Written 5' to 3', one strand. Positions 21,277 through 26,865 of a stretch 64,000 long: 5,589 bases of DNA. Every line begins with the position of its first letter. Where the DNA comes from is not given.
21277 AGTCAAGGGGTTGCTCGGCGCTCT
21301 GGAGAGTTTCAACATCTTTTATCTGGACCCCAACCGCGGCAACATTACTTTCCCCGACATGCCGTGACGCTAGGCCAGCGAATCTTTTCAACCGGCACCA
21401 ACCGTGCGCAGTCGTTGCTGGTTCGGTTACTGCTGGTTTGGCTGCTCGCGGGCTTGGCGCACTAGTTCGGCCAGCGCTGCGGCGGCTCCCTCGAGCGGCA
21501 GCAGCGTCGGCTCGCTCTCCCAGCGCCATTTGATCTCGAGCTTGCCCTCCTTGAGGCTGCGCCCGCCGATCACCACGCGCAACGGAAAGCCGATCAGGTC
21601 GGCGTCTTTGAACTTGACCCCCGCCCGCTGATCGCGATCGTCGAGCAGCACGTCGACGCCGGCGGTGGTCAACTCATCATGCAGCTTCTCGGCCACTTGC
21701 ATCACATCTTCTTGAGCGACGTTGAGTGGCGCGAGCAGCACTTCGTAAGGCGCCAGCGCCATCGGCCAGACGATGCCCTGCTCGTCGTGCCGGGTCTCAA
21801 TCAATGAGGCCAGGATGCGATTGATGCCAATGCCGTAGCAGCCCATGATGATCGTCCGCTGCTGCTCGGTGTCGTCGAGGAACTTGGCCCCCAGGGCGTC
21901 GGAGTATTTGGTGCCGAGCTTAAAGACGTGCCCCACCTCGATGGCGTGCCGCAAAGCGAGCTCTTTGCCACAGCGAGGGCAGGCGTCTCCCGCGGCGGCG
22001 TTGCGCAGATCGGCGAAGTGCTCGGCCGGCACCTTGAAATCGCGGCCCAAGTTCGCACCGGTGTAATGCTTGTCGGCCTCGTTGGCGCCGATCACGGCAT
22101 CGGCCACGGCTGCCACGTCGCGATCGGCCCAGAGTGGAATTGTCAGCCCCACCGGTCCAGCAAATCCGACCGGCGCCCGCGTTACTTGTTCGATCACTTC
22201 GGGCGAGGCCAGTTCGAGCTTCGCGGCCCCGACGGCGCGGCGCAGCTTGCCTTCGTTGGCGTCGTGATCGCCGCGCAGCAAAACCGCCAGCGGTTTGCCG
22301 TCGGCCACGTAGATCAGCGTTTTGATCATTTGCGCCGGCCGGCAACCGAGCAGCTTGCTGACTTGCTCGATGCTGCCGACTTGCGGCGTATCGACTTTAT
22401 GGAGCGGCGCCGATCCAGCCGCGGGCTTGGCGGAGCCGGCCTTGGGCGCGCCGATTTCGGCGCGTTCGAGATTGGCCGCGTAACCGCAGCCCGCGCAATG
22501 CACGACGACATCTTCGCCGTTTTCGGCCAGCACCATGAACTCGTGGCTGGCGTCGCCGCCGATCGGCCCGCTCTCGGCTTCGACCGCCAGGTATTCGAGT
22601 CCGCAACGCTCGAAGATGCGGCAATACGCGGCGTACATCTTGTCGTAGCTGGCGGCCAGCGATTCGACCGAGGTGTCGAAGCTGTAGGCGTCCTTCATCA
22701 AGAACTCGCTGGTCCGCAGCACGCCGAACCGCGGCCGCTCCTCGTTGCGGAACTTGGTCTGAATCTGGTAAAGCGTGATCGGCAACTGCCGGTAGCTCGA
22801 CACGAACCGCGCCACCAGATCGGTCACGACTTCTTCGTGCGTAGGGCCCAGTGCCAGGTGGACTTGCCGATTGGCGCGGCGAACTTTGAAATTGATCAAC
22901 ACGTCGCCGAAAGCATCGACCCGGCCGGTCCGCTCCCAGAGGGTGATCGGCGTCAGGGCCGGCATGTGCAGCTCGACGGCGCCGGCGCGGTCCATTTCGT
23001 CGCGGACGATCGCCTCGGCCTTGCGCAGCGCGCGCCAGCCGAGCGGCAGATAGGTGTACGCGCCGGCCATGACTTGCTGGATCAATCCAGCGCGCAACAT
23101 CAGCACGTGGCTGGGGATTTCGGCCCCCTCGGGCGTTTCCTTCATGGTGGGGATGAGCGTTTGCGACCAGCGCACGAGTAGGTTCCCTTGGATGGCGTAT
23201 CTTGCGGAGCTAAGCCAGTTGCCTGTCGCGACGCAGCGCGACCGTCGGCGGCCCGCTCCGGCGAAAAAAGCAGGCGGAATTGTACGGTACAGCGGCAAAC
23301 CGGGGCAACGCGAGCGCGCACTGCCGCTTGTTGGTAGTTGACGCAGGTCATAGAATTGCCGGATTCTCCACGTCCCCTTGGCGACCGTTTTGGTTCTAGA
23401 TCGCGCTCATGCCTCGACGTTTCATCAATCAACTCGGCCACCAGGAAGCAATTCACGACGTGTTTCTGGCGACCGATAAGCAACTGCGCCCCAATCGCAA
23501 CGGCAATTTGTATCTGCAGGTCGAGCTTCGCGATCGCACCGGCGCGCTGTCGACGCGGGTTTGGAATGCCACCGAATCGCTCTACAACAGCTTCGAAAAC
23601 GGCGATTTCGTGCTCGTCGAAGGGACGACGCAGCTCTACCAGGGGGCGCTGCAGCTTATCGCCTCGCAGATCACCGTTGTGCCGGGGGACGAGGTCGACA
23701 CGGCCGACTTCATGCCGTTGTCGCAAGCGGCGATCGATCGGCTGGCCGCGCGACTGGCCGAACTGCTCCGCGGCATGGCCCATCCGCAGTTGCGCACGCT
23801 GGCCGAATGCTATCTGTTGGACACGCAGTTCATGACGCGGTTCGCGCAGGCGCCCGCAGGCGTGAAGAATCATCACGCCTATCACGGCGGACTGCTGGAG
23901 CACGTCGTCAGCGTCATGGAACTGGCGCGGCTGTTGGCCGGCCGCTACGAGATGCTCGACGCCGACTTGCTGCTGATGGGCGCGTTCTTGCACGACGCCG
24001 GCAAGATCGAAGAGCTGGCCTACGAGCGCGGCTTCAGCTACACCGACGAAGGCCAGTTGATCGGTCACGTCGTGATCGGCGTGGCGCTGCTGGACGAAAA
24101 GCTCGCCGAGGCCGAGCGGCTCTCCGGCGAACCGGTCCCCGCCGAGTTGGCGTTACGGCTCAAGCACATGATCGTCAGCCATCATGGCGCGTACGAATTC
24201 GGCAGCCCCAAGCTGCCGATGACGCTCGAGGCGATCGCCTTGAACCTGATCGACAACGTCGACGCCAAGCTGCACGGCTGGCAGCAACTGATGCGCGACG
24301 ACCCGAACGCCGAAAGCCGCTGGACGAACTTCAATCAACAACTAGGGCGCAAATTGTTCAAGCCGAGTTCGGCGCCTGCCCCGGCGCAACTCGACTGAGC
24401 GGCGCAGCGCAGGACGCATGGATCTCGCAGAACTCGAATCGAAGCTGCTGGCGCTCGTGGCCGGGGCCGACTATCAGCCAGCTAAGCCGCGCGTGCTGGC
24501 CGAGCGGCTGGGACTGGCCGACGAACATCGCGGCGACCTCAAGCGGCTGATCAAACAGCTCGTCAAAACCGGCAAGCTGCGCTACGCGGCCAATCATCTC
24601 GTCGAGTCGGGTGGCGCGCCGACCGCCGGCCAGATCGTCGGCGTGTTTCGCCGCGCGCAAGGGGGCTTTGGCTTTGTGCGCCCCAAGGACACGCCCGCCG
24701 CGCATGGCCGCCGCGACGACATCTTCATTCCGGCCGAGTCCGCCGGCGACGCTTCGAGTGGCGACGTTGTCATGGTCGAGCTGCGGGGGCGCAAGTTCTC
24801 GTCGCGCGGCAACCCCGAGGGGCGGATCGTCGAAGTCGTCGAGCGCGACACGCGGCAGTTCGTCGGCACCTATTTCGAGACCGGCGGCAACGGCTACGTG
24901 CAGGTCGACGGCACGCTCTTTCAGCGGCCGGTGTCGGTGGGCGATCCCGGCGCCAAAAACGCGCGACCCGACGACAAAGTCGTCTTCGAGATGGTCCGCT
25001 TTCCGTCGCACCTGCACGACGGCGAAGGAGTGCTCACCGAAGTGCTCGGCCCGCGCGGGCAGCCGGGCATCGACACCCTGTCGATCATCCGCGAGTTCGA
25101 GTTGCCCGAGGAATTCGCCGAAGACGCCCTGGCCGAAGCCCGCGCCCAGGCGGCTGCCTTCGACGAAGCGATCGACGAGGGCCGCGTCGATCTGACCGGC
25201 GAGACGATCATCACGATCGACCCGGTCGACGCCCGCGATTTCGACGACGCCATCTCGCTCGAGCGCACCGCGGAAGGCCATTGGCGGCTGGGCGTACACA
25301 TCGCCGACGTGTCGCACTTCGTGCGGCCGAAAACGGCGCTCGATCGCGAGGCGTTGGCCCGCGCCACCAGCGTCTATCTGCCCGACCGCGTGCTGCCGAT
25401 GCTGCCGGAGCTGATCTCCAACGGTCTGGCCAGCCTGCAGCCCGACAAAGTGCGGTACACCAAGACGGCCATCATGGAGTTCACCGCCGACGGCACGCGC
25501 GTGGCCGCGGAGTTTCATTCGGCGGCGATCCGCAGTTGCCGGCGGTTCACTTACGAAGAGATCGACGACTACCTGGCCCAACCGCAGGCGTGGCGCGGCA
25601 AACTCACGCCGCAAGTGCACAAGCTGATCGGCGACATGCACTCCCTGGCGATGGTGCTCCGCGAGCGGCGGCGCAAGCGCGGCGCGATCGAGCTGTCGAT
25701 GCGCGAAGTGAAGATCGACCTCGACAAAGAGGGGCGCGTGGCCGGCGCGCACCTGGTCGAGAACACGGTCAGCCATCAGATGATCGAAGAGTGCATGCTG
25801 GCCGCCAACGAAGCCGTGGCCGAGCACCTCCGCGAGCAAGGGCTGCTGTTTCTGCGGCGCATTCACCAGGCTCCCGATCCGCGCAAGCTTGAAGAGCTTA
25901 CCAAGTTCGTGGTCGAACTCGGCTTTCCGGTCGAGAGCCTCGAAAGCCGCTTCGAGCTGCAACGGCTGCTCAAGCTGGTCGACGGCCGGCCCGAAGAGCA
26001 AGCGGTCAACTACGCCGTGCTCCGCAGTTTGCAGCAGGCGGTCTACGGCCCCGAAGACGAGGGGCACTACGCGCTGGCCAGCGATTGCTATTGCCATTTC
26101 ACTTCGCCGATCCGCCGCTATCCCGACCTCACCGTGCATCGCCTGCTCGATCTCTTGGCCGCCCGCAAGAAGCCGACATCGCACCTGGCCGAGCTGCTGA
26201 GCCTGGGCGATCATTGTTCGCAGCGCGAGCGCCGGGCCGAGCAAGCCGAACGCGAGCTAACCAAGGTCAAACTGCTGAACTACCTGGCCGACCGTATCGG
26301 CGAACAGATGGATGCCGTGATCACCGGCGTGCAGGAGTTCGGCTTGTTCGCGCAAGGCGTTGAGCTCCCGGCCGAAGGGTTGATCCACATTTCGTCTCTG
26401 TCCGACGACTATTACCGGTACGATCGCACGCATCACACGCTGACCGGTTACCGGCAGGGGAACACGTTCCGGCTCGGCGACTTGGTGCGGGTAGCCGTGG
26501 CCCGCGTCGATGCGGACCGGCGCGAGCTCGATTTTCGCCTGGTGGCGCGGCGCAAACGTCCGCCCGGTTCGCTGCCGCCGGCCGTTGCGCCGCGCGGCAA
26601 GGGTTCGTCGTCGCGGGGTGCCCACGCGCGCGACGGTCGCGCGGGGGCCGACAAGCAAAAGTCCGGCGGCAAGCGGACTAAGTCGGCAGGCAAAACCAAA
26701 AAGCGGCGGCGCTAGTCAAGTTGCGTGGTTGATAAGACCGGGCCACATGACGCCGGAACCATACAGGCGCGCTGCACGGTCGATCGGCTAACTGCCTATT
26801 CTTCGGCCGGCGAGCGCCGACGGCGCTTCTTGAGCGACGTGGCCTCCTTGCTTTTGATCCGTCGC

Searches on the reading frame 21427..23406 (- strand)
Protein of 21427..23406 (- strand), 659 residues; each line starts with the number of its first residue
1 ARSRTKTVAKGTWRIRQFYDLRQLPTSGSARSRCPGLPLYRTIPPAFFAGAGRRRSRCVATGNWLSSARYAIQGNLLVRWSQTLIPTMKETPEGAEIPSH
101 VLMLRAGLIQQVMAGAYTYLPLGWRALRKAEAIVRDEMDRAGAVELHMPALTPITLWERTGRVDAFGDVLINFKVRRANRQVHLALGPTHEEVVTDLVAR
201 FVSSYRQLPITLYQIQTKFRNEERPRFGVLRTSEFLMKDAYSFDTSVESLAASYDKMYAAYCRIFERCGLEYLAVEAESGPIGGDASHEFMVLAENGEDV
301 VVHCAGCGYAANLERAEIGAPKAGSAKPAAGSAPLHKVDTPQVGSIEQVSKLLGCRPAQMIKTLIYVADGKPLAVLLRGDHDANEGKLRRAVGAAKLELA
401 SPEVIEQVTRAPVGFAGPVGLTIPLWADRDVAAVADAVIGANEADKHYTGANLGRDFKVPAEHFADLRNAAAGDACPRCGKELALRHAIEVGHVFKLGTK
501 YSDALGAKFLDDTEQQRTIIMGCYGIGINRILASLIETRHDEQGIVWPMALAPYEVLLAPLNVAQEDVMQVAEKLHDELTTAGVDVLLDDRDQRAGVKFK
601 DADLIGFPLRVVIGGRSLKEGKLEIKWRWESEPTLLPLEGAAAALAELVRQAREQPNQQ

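Call 82: search_protein_families(library=pfam, proteins=[window:21427-23406:-], max_evalue=0.0001)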
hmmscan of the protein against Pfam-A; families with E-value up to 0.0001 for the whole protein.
window:21427-23406:- (659 aa): 3 families
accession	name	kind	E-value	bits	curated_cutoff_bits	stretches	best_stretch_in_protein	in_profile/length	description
PF00587.30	tRNA-synt_2b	-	6.9e-30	104.9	29.3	1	173-538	1-178/179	tRNA synthetase class II core domain (G, H, P, S and T)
PF04073.20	tRNA_edit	-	2.9e-24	85.9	25.5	1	340-453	1-118/123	Aminoacyl-tRNA editing domain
PF03129.25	HGTP_anticodon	-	2.4e-18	66.5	21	1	556-647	2-93/94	Anticodon binding domain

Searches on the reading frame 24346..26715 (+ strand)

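Call 82: search_protein_families(library=pfam, proteins=[window:24346-26715:+], max_evalue=0.0001)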
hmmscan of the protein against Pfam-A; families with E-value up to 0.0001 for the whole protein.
window:24346-26715:+ (789 aa): 4 families
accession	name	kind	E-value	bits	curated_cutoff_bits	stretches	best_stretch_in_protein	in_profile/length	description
PF00773.25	RNB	-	4.7e-106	355.2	29.3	1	280-603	1-322/326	RNB domain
PF17876.7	CSD2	-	2.1e-25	89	26.2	2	184-257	1-73/74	Cold shock domain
PF00575.29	S1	-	4.7e-10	40.1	22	1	650-730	3-71/74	S1 RNA binding domain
PF08206.17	OB_RNB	-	1.4e-09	37.9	24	1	99-164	1-58/58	Ribonuclease B OB domain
